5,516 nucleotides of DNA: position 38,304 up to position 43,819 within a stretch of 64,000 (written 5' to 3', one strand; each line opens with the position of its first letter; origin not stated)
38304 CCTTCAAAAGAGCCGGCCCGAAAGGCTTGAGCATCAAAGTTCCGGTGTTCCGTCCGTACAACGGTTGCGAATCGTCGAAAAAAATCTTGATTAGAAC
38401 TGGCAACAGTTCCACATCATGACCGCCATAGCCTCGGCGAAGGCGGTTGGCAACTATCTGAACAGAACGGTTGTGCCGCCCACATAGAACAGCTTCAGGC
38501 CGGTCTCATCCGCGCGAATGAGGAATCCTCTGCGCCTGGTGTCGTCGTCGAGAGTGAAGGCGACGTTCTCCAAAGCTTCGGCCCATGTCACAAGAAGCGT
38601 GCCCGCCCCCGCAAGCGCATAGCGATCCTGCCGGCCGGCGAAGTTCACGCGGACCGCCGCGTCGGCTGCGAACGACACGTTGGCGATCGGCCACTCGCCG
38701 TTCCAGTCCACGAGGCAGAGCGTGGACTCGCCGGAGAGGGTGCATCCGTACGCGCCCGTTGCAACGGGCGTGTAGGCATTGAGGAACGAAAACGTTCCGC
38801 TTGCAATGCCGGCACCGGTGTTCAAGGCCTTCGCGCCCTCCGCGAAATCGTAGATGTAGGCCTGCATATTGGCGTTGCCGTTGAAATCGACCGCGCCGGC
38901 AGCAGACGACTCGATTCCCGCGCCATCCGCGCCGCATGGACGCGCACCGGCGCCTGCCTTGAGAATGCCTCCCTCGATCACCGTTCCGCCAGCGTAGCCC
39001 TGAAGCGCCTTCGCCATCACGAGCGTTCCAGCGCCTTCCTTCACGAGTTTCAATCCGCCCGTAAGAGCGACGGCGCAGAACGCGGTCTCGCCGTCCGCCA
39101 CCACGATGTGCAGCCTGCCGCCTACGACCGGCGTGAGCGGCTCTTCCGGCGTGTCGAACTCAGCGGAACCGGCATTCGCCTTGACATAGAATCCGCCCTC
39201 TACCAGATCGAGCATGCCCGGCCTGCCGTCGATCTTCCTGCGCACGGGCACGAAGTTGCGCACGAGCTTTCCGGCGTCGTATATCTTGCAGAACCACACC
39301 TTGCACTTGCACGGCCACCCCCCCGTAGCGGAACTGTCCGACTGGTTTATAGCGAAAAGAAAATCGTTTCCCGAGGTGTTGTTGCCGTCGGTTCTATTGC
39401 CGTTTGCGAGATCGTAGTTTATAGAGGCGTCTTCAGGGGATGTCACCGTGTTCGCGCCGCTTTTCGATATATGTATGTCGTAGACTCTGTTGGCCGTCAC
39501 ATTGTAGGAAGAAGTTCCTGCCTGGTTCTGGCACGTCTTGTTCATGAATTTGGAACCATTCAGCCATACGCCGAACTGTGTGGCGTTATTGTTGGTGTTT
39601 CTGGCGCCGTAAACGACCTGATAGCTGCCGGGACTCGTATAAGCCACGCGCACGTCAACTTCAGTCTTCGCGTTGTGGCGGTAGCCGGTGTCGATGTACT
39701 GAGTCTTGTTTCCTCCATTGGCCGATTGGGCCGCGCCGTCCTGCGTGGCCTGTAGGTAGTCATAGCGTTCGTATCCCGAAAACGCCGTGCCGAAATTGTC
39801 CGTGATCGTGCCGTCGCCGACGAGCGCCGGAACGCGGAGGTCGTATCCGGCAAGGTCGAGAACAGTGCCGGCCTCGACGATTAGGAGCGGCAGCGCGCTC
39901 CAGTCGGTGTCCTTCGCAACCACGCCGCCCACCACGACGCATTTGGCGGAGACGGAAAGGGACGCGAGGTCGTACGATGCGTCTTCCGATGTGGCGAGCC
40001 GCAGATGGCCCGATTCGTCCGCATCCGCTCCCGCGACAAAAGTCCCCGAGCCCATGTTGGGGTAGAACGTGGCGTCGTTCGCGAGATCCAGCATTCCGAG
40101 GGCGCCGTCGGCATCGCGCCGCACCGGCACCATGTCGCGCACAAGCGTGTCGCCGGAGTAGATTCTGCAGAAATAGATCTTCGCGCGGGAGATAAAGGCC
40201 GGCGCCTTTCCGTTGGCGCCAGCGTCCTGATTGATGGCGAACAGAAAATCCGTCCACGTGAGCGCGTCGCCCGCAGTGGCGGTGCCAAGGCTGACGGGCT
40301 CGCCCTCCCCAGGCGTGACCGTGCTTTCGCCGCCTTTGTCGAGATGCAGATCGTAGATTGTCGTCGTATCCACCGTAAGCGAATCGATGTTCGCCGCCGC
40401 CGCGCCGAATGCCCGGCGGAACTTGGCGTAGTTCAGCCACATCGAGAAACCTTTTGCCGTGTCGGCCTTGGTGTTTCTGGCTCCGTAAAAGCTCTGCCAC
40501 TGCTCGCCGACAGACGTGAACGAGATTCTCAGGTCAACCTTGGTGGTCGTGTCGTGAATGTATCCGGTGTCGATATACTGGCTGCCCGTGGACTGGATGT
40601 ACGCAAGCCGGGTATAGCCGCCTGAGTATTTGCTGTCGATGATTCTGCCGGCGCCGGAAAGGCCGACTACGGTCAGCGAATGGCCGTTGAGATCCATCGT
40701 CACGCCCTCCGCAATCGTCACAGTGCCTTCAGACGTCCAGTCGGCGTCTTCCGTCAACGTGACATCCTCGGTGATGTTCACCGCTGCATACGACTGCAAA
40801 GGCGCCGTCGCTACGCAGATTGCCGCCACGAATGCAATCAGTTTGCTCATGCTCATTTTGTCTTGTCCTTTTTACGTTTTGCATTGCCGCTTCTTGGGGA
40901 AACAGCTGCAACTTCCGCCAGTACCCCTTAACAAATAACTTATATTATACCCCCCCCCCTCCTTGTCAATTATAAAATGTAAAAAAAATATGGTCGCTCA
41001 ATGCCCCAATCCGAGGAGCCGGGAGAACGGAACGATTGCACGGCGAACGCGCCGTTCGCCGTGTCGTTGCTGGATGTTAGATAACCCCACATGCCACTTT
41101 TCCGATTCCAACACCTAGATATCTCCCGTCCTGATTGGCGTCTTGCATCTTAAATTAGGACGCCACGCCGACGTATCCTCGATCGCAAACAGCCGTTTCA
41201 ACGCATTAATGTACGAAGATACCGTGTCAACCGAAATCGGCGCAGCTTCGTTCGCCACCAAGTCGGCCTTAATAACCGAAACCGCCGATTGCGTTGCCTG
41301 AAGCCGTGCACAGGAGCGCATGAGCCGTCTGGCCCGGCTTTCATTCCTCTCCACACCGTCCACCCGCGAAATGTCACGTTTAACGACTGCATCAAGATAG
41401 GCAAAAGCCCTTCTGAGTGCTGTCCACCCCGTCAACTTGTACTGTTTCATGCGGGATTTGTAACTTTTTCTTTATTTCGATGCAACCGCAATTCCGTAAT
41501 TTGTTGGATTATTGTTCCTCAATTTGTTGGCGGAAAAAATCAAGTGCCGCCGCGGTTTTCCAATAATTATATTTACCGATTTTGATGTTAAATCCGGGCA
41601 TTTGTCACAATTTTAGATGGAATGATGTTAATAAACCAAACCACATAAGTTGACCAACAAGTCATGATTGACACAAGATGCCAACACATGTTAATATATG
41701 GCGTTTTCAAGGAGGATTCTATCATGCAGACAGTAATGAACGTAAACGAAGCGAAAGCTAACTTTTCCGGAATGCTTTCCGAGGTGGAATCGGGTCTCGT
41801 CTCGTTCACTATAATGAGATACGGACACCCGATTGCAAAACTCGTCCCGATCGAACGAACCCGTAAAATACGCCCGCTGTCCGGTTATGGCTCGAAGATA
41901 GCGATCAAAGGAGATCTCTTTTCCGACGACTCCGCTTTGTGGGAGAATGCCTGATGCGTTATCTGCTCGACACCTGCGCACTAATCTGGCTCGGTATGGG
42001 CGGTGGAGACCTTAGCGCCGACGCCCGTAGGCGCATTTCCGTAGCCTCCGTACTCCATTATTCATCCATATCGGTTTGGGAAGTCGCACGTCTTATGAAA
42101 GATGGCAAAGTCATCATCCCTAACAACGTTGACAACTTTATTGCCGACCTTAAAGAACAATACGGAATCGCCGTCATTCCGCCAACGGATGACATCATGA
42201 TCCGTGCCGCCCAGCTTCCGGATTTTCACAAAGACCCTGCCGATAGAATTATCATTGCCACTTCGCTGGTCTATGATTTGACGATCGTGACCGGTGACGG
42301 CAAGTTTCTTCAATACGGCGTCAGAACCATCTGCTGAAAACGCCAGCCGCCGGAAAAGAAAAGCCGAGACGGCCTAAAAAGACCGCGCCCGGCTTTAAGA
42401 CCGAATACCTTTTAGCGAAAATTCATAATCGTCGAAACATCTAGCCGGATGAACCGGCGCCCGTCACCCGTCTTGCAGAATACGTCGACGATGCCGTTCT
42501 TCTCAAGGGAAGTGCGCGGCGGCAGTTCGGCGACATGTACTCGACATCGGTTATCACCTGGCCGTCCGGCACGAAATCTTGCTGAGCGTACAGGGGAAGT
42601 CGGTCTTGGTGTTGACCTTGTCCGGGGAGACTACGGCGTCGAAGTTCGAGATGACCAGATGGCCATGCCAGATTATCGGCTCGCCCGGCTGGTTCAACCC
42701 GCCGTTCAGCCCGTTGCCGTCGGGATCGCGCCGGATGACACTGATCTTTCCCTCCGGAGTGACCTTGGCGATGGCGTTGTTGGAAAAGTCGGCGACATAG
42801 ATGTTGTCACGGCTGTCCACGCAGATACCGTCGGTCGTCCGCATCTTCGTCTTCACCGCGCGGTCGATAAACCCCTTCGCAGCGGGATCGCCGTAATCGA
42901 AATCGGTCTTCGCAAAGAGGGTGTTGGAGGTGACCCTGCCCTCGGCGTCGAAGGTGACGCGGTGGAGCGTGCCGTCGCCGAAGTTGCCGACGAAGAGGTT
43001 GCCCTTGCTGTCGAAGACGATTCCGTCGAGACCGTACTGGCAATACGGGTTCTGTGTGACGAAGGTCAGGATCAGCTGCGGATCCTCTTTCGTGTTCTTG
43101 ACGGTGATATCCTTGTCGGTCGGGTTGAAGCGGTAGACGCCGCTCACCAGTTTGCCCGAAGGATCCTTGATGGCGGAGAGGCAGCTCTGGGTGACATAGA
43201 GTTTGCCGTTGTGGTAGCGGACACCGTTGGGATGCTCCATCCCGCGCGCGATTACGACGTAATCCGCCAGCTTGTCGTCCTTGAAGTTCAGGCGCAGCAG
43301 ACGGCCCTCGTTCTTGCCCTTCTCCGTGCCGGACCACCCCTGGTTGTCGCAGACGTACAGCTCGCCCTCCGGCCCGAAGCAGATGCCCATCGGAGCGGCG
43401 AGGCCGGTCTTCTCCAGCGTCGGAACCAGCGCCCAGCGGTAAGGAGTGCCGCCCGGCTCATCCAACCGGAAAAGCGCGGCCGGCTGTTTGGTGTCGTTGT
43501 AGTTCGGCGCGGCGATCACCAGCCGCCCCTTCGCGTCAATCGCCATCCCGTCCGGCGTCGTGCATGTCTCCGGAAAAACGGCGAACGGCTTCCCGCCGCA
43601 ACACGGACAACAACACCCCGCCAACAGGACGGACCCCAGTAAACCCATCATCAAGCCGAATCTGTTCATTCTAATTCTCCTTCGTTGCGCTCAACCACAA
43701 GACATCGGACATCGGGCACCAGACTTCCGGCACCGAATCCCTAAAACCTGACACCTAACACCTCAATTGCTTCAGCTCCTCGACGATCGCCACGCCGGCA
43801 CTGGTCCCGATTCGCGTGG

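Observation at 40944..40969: G10 tract forms the spacer between perfect TTGACA and TATAAT boxes upstream of a surface protein: candidate phase-variable promoter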

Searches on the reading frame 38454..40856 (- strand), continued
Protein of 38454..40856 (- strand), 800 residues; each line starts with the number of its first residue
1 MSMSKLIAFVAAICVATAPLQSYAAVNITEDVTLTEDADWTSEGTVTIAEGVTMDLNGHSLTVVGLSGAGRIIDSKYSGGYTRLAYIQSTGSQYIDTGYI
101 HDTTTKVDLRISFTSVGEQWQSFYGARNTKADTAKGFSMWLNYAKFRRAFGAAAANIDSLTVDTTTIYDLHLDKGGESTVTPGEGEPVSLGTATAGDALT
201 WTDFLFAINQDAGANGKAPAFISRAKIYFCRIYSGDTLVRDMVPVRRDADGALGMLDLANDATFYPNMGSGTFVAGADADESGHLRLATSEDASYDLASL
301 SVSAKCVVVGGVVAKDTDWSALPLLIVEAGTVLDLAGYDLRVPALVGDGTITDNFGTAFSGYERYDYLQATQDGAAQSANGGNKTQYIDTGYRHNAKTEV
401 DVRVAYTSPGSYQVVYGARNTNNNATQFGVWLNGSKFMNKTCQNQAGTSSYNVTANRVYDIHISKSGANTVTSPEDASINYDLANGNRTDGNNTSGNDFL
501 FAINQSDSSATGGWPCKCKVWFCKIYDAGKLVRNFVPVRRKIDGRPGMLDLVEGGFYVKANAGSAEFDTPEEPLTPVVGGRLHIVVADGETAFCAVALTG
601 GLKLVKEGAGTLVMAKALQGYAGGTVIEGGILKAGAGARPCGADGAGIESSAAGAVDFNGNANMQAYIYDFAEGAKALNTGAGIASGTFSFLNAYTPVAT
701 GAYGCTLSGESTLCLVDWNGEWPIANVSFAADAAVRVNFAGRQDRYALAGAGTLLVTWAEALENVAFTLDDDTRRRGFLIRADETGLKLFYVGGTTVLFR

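Call 70: fold_search(model_id=the predicted structure, library=pdb)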
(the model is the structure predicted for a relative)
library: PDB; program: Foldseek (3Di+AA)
matches with E <= 10: 960; with E <= 0.001: 19
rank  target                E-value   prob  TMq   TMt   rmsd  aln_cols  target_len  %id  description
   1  5ik7_B                9.7e-07  1.00  0.16  0.31  24.1       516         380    8  Laminin A2LG45 I-form, Apo. (released 2016-08-10)
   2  2jd4_A                1.2e-06  1.00  0.16  0.30  24.3       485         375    9  Mouse laminin alpha1 chain, domains LG4-5 (released 2007-02-27)
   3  5ik4                  1.3e-06  1.00  0.16  0.31  24.0       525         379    9  Laminin A2LG45 C-form, Apo. (released 2016-08-10)
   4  2jd4_B                1.9e-06  1.00  0.15  0.28  24.6       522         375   10  Mouse laminin alpha1 chain, domains LG4-5 (released 2007-02-27)
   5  5ik7_A                2.1e-06  1.00  0.15  0.28  23.8       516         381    8  Laminin A2LG45 I-form, Apo. (released 2016-08-10)
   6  5ik8_B                2.4e-06  1.00  0.14  0.26  24.1       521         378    9  Laminin A2LG45 I-form, G6/7 bound. (released 2016-08-10)
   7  6cw1_B                2.8e-06  1.00  0.15  0.29  23.0       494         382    8  Crystal structure of Neurexin-1 alpha ectodomain fragment, L2-L3 (released 2018-09-19)
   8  1dyk                  4.0e-06  1.00  0.16  0.31  23.9       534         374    8  Laminin alpha 2 chain LG4-5 domain pair (released 2001-02-04)
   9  1okq                  4.0e-06  1.00  0.15  0.29  23.5       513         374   10  LAMININ ALPHA 2 CHAIN LG4-5 DOMAIN PAIR, CA1 SITE MUTANT (released 2003-09-11)
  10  6cw1_A                5.9e-06  1.00  0.15  0.29  23.3       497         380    8  Crystal structure of Neurexin-1 alpha ectodomain fragment, L2-L3 (released 2018-09-19)
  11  5xau_A                3.5e-05  1.00  0.15  0.19  24.5       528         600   11  Crystal structure of integrin binding fragment of laminin-511 (released 2017-09-20)
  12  5mc9_A                5.6e-05  1.00  0.16  0.21  28.1       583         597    7  Crystal structure of the heterotrimeric integrin-binding region of laminin-111 (released 2017-02-08)
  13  3qcw_A                6.1e-05  1.00  0.16  0.13  25.1       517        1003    9  Structure of neurexin 1 alpha (domains LNS1-LNS6), no splice inserts (released 2011-06-15)
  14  7cec_C                7.0e-05  1.00  0.14  0.18  23.9       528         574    9  Structure of alpha6beta1 integrin in complex with laminin-511 (released 2021-06-23)
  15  3asi                  8.0e-05  1.00  0.14  0.26  21.1       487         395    9  Alpha-Neurexin-1 ectodomain fragment; LNS5-EGF3-LNS6 (released 2011-04-13)
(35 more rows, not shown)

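Call 73: find_encoding_contigs(protein=P0118, flank=1000, max_places=10)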
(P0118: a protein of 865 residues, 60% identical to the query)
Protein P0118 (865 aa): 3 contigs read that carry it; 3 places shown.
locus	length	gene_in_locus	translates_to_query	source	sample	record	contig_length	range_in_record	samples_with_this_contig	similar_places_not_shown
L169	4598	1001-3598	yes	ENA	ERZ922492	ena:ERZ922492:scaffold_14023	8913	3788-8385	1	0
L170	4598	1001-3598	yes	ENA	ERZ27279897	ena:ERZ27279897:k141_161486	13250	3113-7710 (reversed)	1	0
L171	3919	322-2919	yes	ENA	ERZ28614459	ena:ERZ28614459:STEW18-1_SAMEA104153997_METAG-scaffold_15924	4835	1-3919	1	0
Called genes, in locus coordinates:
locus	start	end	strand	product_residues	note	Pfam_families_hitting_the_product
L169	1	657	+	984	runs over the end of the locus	-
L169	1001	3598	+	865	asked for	-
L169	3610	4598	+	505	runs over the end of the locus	?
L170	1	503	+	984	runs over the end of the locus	-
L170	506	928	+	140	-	-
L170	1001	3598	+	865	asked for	-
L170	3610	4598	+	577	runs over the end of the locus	PF00657:Lipase_GDSL, PF13472:Lipase_GDSL_2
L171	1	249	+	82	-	?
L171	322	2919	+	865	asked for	-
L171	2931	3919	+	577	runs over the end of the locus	PF00657:Lipase_GDSL, PF13472:Lipase_GDSL_2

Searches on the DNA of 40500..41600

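Call 53: search_rna_families(source=window, start=40500, end=41600, threshold=evalue, max_evalue=1)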
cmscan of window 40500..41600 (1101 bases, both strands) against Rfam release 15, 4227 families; matches with E-value up to 1: 1.
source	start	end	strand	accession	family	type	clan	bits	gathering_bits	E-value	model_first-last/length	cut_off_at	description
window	40984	41070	-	RF00371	sroE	Gene; sRNA;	-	23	51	0.011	1-92/92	no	sroE RNA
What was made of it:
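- Tried and rejected: Rfam gives only a sub-threshold sroE hit (23 bits against a gathering score of 51, call 53).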

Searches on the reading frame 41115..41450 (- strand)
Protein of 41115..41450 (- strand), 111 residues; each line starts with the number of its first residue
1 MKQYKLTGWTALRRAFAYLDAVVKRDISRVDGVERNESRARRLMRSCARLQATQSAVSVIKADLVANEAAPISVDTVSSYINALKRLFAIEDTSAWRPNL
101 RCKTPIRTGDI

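Call 8: search_protein_families(library=pfam, proteins=[window:41115-41450:-], max_evalue=0.01)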
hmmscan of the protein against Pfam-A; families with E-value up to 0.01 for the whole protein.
window:41115-41450:- (111 aa): 1 family
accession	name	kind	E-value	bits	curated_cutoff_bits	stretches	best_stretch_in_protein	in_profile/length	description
PF13635.12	DUF4143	-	5e-09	36.5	28.1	1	24-104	1-73/160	Domain of unknown function (DUF4143)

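Call 19: find_encoding_contigs(protein=window:41115-41450:-, flank=3000, max_places=10)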
Protein window:41115-41450:- (111 aa): 7 contigs read that carry it; 6 places shown.
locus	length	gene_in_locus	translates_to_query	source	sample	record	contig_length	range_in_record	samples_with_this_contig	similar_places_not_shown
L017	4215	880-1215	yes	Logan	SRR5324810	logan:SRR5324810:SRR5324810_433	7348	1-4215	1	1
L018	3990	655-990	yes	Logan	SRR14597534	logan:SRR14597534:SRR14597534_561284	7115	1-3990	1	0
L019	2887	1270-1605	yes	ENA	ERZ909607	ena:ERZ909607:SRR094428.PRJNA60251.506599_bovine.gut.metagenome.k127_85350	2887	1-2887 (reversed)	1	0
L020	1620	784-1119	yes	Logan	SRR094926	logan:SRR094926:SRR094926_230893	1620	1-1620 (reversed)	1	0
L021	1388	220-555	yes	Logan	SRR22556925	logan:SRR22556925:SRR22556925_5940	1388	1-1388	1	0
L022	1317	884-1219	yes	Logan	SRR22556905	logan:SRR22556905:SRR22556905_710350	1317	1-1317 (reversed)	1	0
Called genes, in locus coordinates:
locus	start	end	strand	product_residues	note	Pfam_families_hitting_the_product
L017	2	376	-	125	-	?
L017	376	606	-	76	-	PF02604:PhdYeFM_antitox (weak)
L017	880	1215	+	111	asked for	PF13635:DUF4143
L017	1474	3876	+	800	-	-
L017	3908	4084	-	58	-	-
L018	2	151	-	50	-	?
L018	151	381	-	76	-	PF02604:PhdYeFM_antitox (weak)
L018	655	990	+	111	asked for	PF13635:DUF4143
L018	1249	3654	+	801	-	-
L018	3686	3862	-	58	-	-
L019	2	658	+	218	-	?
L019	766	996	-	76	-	PF02604:PhdYeFM_antitox (weak)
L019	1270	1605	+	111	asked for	PF13635:DUF4143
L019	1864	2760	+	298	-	-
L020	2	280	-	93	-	?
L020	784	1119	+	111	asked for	PF13635:DUF4143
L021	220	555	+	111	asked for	PF13635:DUF4143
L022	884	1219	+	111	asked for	PF13635:DUF4143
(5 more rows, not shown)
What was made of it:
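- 41115..41450 (-): Upstream neighbour: a truncated DUF4143 ATPase fragment (111 aa) on the same strand. It was used as an anchor to retrieve the locus from other assemblies. Calls 8, 19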

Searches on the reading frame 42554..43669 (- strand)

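Call 8: search_protein_families(library=pfam, proteins=[window:42554-43669:-], max_evalue=0.01)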
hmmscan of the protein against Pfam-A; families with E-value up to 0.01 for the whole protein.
window:42554-43669:- (371 aa): 6 families
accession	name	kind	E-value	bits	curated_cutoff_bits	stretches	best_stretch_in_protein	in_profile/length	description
PF08450.18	SGL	-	2.9e-14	53.7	26.3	2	273-309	180-216/246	SMP-30/Gluconolactonase/LRE-like region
PF01436.27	NHL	-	2.7e-12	46.5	20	1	281-301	6-26/28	NHL repeat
PF05787.19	PhoX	-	4.3e-05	23.3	24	0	37-62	429-454/515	Alkaline phosphatase PhoX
PF22701.2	Mala_s_1-like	-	0.0026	18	27.5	0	213-309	41-120/195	Mal s 1 allergenic protein-like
PF07494.17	Reg_prop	-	0.0043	17.5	20.4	0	217-230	10-23/24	Two component regulator propeller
PF06739.17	SBBP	-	0.0085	16.5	20.5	0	281-293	17-29/38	Beta-propeller repeat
